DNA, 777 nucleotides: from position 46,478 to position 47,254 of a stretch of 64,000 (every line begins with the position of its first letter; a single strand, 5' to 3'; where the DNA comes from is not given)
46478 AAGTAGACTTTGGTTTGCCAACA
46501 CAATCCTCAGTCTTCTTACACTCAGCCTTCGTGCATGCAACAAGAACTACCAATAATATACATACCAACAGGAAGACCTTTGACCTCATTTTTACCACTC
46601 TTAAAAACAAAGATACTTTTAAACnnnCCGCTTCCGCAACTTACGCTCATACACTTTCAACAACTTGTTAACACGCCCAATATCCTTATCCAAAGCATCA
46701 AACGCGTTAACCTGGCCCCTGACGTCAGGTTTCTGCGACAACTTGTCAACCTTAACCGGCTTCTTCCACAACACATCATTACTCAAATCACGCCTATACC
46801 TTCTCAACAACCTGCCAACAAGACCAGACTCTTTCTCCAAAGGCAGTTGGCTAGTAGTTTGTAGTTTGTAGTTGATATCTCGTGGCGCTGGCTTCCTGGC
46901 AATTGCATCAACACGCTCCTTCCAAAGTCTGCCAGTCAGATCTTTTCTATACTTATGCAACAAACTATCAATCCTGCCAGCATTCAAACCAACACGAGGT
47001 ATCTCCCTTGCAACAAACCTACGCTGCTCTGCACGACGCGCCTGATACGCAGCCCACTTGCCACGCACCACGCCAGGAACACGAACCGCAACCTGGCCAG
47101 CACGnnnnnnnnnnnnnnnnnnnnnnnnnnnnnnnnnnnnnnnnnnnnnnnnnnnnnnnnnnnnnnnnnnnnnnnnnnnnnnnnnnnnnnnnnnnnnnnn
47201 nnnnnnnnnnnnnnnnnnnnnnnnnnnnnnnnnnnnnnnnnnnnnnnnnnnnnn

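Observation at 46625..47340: Repetitive cytoplasmic tail on the giant surface protein, partly built from the intergenic heptamer repeat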

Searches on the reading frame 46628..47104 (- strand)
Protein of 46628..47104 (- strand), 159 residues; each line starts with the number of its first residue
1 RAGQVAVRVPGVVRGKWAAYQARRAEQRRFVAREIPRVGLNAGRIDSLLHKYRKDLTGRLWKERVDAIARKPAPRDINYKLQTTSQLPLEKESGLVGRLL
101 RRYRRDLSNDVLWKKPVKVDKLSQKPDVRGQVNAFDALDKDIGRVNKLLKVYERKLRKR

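Call 52: search_protein_families(library=pfam, proteins=[window:46628-47104:-], max_evalue=10)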
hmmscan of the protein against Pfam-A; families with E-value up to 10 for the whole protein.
window:46628-47104:- (159 aa): 0 families

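Call 53: search_protein_families(library=ncbifam, proteins=[window:46628-47104:-], max_evalue=10)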
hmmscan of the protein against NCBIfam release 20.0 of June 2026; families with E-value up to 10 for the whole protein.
window:46628-47104:- (159 aa): 1 family
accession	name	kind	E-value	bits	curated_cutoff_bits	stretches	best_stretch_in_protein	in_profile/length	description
NF007986.1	PRK10714.1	equivalog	0.12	11.4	529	1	54-111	119-172/316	undecaprenyl-phosphate 4-deoxy-4-formamido-L-arabinose transferase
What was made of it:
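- On PGF-CTERM / archaeosortase-sorted protein: No NCBIfam or Pfam match (calls 52, 53).
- Tried and rejected: Pfam and NCBIfam on the tail and on the last 338 aa gave nothing meaningful (calls 52, 53).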

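Call 74: search_solved_structures(query=window:46628-47104:-, max_evalue=10)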
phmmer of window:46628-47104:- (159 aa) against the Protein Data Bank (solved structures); distinct sequences matched with E-value up to 10: 6.
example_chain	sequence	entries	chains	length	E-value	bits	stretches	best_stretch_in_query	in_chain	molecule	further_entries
4u08_A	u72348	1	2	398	0.05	17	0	85-156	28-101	LIC11098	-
6az0_A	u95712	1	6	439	0.095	16.1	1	37-133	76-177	Mitochondrial inner membrane i-AAA protease supercomplex subunit YME1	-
7yjw_A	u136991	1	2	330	0.3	14.5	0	95-152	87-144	Membrane protein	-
7w15_B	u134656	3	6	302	0.51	13.7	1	74-114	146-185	Macrolide 2'-phosphotransferase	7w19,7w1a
8ixi_A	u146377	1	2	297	0.53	13.7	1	74-114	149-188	Macrolide 2'-phosphotransferase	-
4u06_A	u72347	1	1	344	1.7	12.1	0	103-149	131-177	LIC10831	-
